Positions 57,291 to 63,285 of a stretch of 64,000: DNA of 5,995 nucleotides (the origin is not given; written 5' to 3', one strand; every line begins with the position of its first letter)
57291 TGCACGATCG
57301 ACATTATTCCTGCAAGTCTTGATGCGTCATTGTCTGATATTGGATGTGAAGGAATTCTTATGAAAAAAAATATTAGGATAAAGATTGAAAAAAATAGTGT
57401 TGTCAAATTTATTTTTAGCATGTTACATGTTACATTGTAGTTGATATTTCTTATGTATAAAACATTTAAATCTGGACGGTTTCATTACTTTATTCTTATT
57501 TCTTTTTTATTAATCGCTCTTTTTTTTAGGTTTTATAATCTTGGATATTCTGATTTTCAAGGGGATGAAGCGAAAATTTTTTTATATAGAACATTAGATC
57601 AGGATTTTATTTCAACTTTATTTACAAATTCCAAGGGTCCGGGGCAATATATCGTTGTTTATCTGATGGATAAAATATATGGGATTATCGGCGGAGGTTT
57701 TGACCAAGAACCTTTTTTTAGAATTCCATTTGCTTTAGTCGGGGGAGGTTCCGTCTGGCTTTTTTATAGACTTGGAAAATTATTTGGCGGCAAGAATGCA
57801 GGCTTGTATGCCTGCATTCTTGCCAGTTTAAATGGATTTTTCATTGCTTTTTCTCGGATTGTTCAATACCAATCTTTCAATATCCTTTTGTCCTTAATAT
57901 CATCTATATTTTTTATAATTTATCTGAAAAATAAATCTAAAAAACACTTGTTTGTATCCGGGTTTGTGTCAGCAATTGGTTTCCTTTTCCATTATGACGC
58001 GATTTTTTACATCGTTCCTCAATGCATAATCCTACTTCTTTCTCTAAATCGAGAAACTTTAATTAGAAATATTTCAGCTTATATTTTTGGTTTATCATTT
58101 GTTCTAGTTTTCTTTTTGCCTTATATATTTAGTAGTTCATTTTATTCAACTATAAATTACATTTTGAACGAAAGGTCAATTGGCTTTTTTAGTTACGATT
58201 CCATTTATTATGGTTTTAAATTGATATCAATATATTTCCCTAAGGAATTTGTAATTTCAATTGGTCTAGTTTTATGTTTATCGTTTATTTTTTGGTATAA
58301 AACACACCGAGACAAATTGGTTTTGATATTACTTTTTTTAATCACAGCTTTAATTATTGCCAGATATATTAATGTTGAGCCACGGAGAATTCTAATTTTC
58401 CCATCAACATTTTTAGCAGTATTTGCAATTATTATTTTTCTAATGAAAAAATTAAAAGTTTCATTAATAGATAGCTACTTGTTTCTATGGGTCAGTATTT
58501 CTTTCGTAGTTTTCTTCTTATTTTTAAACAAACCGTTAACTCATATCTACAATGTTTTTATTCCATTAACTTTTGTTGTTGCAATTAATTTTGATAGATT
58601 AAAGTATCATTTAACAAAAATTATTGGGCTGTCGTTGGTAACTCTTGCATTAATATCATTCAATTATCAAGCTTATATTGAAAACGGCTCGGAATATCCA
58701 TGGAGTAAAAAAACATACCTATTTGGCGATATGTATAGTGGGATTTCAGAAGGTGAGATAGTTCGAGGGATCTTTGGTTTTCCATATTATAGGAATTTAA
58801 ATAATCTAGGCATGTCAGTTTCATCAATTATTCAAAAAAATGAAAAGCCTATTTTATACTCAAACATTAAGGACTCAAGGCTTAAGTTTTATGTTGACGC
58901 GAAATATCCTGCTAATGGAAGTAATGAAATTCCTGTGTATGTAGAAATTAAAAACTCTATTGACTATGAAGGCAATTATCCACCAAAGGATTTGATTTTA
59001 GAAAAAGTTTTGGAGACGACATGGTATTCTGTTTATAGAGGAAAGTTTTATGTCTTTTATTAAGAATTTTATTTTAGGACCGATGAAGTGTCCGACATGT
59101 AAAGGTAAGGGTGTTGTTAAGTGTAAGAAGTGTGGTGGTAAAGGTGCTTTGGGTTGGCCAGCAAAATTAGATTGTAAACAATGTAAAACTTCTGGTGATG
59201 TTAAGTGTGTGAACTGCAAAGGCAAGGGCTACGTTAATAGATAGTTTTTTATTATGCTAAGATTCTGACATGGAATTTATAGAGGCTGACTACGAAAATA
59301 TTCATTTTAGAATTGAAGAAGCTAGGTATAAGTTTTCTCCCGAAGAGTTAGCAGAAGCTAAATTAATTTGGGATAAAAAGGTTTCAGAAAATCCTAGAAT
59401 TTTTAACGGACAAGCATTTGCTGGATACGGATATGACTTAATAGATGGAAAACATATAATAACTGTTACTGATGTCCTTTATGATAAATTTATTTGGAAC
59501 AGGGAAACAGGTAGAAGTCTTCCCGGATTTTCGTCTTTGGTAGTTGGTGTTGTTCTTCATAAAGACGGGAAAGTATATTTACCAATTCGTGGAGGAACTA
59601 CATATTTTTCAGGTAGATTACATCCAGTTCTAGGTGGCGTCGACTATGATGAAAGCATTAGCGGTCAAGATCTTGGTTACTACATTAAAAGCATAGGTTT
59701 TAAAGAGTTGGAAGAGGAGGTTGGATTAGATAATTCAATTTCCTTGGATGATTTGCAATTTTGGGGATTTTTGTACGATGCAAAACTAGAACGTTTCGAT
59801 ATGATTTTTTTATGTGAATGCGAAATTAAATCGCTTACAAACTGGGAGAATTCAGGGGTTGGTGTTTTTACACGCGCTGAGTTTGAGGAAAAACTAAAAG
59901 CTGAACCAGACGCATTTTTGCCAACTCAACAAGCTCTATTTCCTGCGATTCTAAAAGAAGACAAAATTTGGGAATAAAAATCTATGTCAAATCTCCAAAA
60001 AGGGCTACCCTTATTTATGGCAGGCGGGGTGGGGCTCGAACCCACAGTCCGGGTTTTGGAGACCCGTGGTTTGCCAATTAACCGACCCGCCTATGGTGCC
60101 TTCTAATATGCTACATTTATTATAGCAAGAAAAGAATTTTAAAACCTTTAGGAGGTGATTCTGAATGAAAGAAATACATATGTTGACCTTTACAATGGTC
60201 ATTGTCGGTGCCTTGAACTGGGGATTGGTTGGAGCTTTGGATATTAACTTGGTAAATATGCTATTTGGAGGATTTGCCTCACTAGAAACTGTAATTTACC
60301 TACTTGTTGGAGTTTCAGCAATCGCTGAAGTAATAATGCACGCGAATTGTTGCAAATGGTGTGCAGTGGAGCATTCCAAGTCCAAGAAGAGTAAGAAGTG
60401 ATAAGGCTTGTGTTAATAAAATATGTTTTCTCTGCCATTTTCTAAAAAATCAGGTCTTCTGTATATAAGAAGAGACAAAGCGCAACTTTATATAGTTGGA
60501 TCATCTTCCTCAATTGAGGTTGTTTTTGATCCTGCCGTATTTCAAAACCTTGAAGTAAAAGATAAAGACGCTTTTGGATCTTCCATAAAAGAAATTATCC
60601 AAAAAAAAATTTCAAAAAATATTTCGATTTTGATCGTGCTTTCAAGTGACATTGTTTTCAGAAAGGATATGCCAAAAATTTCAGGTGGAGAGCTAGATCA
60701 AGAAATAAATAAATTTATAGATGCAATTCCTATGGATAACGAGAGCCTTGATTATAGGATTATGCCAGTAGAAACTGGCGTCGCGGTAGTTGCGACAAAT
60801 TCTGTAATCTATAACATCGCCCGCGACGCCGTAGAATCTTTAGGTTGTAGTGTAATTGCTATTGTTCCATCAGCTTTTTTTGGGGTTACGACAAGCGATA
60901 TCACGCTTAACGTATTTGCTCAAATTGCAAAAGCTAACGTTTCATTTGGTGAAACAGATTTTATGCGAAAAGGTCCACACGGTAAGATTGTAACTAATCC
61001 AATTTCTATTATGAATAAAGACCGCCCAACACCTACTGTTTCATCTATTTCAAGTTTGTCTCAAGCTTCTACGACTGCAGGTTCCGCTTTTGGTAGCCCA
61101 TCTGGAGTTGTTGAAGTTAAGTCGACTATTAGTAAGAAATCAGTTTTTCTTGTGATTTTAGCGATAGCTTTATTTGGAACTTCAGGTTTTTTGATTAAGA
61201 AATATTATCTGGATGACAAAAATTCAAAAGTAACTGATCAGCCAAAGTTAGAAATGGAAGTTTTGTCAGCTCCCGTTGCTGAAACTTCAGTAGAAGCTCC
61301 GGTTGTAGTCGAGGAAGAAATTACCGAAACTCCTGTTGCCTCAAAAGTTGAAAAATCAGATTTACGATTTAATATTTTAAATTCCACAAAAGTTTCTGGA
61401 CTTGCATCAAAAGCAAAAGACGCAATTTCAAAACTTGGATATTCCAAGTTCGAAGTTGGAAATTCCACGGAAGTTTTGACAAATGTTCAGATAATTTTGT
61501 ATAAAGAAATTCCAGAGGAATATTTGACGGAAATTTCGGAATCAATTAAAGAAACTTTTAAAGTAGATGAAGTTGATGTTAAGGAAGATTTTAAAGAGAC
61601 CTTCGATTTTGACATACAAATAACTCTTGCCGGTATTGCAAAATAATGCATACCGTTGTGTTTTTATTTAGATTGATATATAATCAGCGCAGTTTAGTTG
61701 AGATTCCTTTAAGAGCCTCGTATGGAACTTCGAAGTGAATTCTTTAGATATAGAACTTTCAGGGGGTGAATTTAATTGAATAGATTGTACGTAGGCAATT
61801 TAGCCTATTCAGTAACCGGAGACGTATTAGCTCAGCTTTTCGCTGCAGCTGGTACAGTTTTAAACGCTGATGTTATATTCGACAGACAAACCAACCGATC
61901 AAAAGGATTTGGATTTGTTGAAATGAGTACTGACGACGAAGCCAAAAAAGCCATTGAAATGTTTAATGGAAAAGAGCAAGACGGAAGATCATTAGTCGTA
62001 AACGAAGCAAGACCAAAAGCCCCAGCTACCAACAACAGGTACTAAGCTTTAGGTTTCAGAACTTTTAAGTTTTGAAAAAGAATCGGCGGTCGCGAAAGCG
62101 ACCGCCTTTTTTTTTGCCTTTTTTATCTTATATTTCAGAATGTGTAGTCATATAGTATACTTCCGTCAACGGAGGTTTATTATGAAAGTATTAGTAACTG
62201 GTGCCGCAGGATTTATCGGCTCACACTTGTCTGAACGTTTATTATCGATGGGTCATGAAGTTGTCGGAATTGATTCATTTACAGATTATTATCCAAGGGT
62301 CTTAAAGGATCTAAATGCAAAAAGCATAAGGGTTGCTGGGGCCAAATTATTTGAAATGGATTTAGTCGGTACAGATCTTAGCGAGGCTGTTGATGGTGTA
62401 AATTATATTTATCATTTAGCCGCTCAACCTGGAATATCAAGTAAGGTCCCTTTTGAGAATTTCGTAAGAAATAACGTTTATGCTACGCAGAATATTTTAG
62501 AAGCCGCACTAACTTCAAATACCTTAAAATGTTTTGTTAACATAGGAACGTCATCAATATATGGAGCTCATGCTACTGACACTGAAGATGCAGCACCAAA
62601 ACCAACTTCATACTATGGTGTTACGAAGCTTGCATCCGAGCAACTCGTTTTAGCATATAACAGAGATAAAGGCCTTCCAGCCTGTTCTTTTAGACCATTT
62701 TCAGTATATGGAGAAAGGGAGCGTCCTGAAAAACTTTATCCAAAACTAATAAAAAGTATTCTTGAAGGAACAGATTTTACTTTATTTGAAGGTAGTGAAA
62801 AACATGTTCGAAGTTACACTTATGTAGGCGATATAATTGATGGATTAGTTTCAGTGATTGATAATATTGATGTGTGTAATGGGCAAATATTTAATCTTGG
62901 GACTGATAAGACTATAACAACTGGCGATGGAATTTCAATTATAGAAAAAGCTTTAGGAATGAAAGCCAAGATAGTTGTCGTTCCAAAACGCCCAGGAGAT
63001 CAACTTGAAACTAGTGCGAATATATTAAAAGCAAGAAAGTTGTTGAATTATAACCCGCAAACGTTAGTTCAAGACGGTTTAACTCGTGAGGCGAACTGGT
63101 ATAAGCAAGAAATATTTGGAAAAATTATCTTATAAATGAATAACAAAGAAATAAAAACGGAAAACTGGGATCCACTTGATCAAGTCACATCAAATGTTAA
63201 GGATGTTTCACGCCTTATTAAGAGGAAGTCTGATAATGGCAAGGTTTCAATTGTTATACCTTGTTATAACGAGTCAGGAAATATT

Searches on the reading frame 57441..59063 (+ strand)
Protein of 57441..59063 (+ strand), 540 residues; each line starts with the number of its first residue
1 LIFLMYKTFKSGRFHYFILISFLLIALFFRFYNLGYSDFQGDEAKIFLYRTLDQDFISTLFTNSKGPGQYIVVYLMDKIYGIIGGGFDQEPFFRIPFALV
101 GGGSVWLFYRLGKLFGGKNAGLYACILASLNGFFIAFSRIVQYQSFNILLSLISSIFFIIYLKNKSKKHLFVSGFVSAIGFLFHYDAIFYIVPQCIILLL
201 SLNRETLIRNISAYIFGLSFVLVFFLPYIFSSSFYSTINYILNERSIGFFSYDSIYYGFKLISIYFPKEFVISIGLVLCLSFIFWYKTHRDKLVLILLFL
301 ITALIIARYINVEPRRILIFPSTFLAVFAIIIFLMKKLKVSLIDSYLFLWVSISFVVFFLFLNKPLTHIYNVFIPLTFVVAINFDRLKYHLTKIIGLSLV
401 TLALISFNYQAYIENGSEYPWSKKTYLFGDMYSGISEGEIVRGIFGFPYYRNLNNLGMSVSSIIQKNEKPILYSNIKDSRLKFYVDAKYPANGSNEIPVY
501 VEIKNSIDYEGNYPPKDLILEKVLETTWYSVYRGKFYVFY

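Call 71: search_protein_families(library=pfam, proteins=[window:57441-59063:+], max_evalue=0.001)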
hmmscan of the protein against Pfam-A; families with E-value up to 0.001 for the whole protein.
window:57441-59063:+ (540 aa): 1 family
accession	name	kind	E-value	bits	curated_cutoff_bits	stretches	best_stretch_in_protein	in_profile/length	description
PF13231.12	PMT_2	-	2.3e-15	57.6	26.1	1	93-229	24-158/160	Dolichyl-phosphate-mannose-protein mannosyltransferase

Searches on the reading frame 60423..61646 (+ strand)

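Call 71: search_protein_families(library=pfam, proteins=[window:60423-61646:+], max_evalue=0.001)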
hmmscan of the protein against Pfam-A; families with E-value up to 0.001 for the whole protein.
window:60423-61646:+ (407 aa): 1 family
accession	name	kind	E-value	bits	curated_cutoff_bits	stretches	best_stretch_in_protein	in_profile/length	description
PF13399.11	LytR_C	-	2.8e-06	28.6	22.2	1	314-399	2-79/86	LytR cell envelope-related transcriptional attenuator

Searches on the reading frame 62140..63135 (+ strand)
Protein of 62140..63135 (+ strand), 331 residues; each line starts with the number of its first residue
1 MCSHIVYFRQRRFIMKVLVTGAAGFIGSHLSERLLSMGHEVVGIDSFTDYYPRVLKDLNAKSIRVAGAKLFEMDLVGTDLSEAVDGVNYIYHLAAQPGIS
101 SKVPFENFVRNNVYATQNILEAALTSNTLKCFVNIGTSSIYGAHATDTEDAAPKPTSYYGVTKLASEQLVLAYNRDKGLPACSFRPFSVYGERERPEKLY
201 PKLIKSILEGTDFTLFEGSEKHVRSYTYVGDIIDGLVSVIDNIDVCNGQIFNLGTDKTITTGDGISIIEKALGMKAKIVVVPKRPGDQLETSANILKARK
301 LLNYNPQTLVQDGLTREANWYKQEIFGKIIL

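Call 71: search_protein_families(library=pfam, proteins=[window:62140-63135:+], max_evalue=0.001)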
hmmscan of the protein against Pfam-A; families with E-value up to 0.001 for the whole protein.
window:62140-63135:+ (331 aa): 9 families
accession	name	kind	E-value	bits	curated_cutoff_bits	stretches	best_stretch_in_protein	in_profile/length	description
PF01370.27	Epimerase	-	4.2e-51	174.1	20.9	1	17-254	1-240/240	NAD dependent epimerase/dehydratase family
PF16363.11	GDP_Man_Dehyd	-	4.2e-42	145.2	27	1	18-315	1-330/332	GDP-mannose 4,6 dehydratase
PF01073.25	3Beta_HSD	-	2.5e-21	76.4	22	1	18-235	1-224/280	3-beta hydroxysteroid dehydrogenase/isomerase family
PF07993.18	NAD_binding_4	-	4.5e-16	59.2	20.1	1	78-193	80-211/258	Male sterility protein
PF02719.21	Polysacc_synt_2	-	5.9e-12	45.8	20.2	1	17-177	1-156/293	Polysaccharide biosynthesis protein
PF04321.23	RmlD_sub_bind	-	2.5e-10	40.4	27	1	15-258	1-217/287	RmlD substrate binding domain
PF13460.12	NAD_binding_10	-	0.00014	22.2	27.2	1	21-170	1-131/184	NAD(P)H-binding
PF00106.31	adh_short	-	0.00037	20.5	26.6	1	17-113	3-101/195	short chain dehydrogenase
PF05368.20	NmrA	-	0.00093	19.3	27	0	16-125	4-96/298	NmrA-like family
